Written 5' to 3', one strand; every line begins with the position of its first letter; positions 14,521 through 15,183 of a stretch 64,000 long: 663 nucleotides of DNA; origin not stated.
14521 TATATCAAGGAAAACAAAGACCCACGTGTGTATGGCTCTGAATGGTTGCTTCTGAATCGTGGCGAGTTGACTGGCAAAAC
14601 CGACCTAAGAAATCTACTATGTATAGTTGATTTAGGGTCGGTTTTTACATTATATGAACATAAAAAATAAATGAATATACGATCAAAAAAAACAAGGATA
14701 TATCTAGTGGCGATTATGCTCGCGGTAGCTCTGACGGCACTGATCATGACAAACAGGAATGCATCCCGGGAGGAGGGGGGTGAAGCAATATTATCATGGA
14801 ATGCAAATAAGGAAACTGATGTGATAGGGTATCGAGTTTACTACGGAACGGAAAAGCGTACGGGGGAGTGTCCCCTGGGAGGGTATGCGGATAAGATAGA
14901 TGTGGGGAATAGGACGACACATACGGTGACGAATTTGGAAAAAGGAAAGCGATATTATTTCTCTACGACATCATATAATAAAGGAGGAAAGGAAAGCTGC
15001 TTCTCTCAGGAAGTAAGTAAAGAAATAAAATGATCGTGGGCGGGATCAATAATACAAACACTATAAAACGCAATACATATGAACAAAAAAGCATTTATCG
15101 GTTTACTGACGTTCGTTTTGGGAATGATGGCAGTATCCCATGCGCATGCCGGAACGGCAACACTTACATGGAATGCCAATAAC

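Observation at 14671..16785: C-terminal tag equals an Fn3 A-strand, and the two adjacent Fn3 proteins start at the B-strand: candidate strand-complementation docking/display system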

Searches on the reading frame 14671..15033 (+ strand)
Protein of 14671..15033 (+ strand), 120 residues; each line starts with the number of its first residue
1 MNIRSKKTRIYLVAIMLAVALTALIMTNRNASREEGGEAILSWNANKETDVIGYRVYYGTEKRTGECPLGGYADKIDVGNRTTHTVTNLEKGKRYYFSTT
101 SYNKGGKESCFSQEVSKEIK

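Call 4: search_protein_families(library=pfam, proteins=[window:14671-15033:+], max_evalue=0.1)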
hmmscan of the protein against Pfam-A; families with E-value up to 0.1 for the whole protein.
window:14671-15033:+ (120 aa): 4 families
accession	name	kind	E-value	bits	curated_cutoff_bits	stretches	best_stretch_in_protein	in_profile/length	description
PF00041.27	fn3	-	4.9e-08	33.5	25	1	32-115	9-81/84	Fibronectin type III domain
PF16656.11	Pur_ac_phosph_N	-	0.00042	21.2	30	1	37-104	13-83/93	Purple acid Phosphatase, N-terminal domain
PF10179.15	NDNF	-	0.017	15.6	27.3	1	72-99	79-106/127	Neuron-derived neurotrophic factor, first Fn(III) domain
PF16389.11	DUF4998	-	0.041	13.9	29.1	1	39-113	35-104/199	Domain of unknown function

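Call 6: search_protein_families(library=ncbifam, proteins=[window:14671-15033:+], max_evalue=0.1)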
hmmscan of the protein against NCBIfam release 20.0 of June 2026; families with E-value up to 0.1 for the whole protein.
window:14671-15033:+ (120 aa): 1 family
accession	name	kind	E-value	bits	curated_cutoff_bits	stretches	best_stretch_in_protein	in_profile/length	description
NF040549.1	Nt5e_LPXTG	exception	0.033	12.4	1050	1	49-102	519-567/731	cell surface ecto-5'-nucleotidase Nt5e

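Call 12: find_homologous_proteins(query=window:14671-15033:+, max_evalue=0.001)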
Query window:14671-15033:+ (120 aa): 24 proteins with E <= 0.001 among 26 candidates.
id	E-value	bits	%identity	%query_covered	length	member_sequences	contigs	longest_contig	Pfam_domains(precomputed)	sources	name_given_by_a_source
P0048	2.8e-63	229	100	88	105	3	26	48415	PF00041.28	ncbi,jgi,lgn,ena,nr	ncbi:MAG: Fibronectin, type III domain protein [Candidatus Wolfebacteria bacterium GW2011_GWC1_47_10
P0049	1.7e-37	146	58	98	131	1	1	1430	PF00041.28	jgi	jgi:hypothetical protein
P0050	9.9e-33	130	54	89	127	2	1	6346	PF00041.28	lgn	-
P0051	3.0e-32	129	55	90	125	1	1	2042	PF16389.12,PF00041.28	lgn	-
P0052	3.3e-31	126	66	75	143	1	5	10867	PF00041.28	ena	-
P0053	4.2e-31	125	54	95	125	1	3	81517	PF16389.12,PF00041.28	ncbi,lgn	-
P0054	4.2e-31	125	52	96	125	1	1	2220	PF00041.28,PF16656.12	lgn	-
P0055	5.3e-31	125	64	73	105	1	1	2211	PF16389.12,PF00041.28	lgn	-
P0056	4.6e-26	109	50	87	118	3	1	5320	PF00041.28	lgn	-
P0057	9.6e-25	105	45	98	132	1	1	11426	PF00041.28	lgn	-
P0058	3.4e-18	84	46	98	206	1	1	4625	PF00041.28,PF16656.12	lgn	-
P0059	8.2e-17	79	46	94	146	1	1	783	PF00041.28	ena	-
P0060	2.7e-14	71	42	99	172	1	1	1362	-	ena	-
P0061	4.2e-14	70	41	93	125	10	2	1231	PF00041.28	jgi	-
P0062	1.0e-13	69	42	96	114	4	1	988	PF00041.28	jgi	-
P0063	2.2e-13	68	42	96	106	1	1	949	PF00041.28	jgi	-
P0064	2.9e-12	65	41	97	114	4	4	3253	PF00041.28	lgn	-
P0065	1.5e-11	62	40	97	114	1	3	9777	PF00041.28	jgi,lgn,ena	-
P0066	1.7e-11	62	41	89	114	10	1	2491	PF00041.28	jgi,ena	-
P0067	4.5e-11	61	48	67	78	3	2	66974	PF00041.28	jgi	jgi:fibronectin type 3 domain-containing protein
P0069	3.0e-9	55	41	85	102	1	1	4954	PF00041.28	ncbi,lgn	-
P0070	4.2e-9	54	40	88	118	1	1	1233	PF00041.28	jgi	jgi:hypothetical protein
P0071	6.0e-6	44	33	95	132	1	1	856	PF00041.28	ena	-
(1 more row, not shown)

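Call 14: find_encoding_contigs(protein=P0053, flank=10000, max_places=3)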
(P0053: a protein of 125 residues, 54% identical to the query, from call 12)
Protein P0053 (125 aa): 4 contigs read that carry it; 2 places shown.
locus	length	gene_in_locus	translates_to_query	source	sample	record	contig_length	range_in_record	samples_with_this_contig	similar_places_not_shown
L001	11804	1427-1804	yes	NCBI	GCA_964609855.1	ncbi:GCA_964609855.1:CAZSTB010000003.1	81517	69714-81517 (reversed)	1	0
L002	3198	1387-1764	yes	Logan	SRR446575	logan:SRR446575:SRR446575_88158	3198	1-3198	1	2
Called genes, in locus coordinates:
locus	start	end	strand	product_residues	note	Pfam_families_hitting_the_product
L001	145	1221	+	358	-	PF08240:ADH_N, PF00107:ADH_zinc_N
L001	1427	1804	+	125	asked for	PF00041:fn3, PF16389:DUF4998 (weak)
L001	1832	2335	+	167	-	PF00041:fn3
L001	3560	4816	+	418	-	PF13750:Big_3_3 (faint), PF19077:Big_13 (weak)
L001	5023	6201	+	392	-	-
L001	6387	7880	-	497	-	PF13328:HD_4, PF01966:HD, PF04607:RelA_SpoT, PF02824:TGS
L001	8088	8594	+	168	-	-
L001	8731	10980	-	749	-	PF01751:Toprim, PF01131:Topoisom_bac, PF01396:Zn_ribbon_Top1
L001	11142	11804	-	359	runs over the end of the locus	PF02481:DNA_processg_A, PF18306:LDcluster4 (weak), PF17782:WHD_DprA (weak)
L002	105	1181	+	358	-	PF08240:ADH_N, PF00107:ADH_zinc_N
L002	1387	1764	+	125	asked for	PF00041:fn3, PF16389:DUF4998 (weak)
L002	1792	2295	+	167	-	PF00041:fn3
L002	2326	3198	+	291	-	?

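Call 15: find_encoding_contigs(protein=P0057, flank=10000, max_places=3)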
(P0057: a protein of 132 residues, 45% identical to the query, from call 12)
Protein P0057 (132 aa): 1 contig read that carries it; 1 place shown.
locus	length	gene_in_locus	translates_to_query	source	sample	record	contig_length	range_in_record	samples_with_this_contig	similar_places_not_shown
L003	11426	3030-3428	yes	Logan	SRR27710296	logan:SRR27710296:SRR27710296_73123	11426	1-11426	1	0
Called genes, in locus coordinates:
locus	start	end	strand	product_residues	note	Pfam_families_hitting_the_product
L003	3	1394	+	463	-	?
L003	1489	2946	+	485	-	-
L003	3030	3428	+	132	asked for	PF00041:fn3 (weak)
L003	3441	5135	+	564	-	PF16656:Pur_ac_phosph_N (faint), PF00041:fn3, PF25833:Fn3_SaeA_3rd (faint)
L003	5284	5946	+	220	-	-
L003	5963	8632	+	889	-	PF00521:DNA_topoisoIV, PF03989:DNA_gyraseA_C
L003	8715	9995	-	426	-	PF00270:DEAD, PF13245:AAA_19 (faint), PF04851:ResIII, PF00271:Helicase_C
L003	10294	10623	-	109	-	-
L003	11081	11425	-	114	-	?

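Call 33: search_protein_families(library=pfam, proteins=[L002:2326-3198:+, L001:1832-2335:+], max_evalue=0.01)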
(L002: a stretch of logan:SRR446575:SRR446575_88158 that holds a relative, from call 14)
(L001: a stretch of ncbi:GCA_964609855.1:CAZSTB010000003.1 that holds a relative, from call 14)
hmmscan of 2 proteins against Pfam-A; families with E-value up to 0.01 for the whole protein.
L002:2326-3198:+ (291 aa): 0 families

L001:1832-2335:+ (167 aa): 2 families
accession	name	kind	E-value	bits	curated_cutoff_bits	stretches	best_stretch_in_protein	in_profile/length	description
PF00041.27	fn3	-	9.6e-09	35.8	25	1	27-94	15-72/84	Fibronectin type III domain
PF00404.24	Dockerin_1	-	4.9e-05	23.9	22.9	1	113-160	2-53/57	Dockerin type I domain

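Call 34: predict_structure(alignment_id=A2)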
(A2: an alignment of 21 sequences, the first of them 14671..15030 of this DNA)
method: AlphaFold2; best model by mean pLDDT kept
length: 120 residues; sequences in the alignment: 21
mean_pLDDT: 86.3   pTM: 0.67
mean pLDDT of the five models: 86.3, 86.1, 85.4, 84.4, 83.5
residues with pLDDT >= 90: 70; 70-90: 32; 50-70: 16; < 50: 2
segments of 3 or more residues with pLDDT < 50: none
pLDDT, mean of each block of 10 residues (from residue 1): 62 85 72 77 91 96 80 92 96 96 94 95
secondary structure, 60 per line:
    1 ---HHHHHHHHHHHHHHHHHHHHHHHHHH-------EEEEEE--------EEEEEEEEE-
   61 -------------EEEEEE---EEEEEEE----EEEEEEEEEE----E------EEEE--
elements in order: H4-29 E37-42 E51-59 E74-79 E83-89 E94-103 E115-118

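Call 45: fold_search(model_id=the predicted structure, library=pdb)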
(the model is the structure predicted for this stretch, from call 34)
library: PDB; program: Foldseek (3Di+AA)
matches with E <= 10: 1657; with E <= 0.001: 25
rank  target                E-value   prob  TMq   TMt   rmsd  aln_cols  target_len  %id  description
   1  5n48_B                1.6e-04  1.00  0.55  0.70   3.2        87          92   22  Structure of Anticalin N9B in complex with extra-domain B of human oncofetal fibronectin (released 2018-02-14)
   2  2h41                  2.5e-04  1.00  0.48  0.59   4.7        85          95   18  Solution structure of the second type III domain of human Fibronectin: minimized average structure (released 2007-04-10)
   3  5n48_D                2.6e-04  1.00  0.55  0.69   3.2        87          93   22  Structure of Anticalin N9B in complex with extra-domain B of human oncofetal fibronectin (released 2018-02-14)
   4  5dft_B                2.6e-04  1.00  0.53  0.70   4.2        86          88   17  Structure of the Eleventh Type III Domain from Human Fibronectin (released 2016-09-14)
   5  1x5k_MODEL_1_A        3.3e-04  1.00  0.54  0.52   2.7        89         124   24  The solution structure of the sixth fibronectin type III domain of human Neogenin (released 2005-11-15)
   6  6hyf_C                3.5e-04  1.00  0.45  0.57   5.4        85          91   19  Crystal structure of the third FNIII domain from rat beta4 integrin, a binding site for periaxin (released 2019-05-08)
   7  8fn9_H                4.4e-04  1.00  0.56  0.66   4.8        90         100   11  Crystal structure of the C-terminal Fg domain of TNR with the single FN domain of PTPRZ (released 2023-07-12)
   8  4lsd_B                5.0e-04  1.00  0.49  0.61   5.0        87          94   18  Myokine structure (released 2013-10-16)
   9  6zva_B                5.0e-04  1.00  0.49  0.61   4.3        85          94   18  Crystal structure of My5 (released 2021-08-04)
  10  8fn8_B                5.3e-04  1.00  0.53  0.63   4.9        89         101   11  Crystal structure of the C-terminal Fg domain of TNC with the single FN domain of PTPRZ (released 2023-07-12)
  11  5dft_A                5.6e-04  1.00  0.51  0.67   5.1        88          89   17  Structure of the Eleventh Type III Domain from Human Fibronectin (released 2016-09-14)
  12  3n1p_C                6.0e-04  1.00  0.52  0.62   4.2        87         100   23  Crystal Structure of IhhN bound to BOCFn3 (released 2010-06-02)
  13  4lsd_C                6.0e-04  1.00  0.50  0.62   5.0        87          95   18  Myokine structure (released 2013-10-16)
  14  1x5z_MODEL_1_A        6.3e-04  1.00  0.53  0.55   4.4        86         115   20  Solution structure of the fibronectin type-III domain of human protein tyrosine phosphatase, receptor type, D  (released 2005-11-17)
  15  4y5x_L                6.3e-04  1.00  0.53  0.32   5.0        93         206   25  Diabody 305 complex with EpoR (released 2015-03-18)
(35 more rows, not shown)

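Call 71: search_solved_structures(query=L002:2326-3198:+, max_evalue=1)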
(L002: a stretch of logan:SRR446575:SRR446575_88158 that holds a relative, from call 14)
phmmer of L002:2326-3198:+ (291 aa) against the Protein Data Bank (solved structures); distinct sequences matched with E-value up to 1: 0.

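Call 73: search_protein_representatives(protein=window:14671-15030:+)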
Query: 120 residues. Proteins with E-value up to 0.001 (for the whole library): 13485; up to 1e-10: 1608; up to 1e-30: 68. The best 150 are listed.
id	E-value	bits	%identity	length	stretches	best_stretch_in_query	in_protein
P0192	2.3e-192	642.9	40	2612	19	31-120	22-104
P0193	4.5e-176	590.4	38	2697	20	35-117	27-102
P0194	6.2e-114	390.3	41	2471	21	38-114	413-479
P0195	4.7e-110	377.8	37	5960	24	38-116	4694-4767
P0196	1.7e-104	359.9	40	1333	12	36-116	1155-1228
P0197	2.5e-87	304.6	34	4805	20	40-115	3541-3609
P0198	2.3e-74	262.9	30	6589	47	61-108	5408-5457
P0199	7.0e-69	245.2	40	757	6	24-119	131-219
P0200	6.5e-62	222.8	32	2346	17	35-110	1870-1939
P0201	1.9e-60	218.0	39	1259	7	37-118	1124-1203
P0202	5.2e-60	216.6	36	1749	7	28-115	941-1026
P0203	7.2e-56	203.3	30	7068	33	36-109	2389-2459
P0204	2.6e-55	201.5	35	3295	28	37-112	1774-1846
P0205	1.3e-53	196.0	31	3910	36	36-107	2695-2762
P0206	3.5e-50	185.0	33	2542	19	39-110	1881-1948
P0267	1.5e-29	118.6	47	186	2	17-118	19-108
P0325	1.7e-25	105.5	40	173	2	36-116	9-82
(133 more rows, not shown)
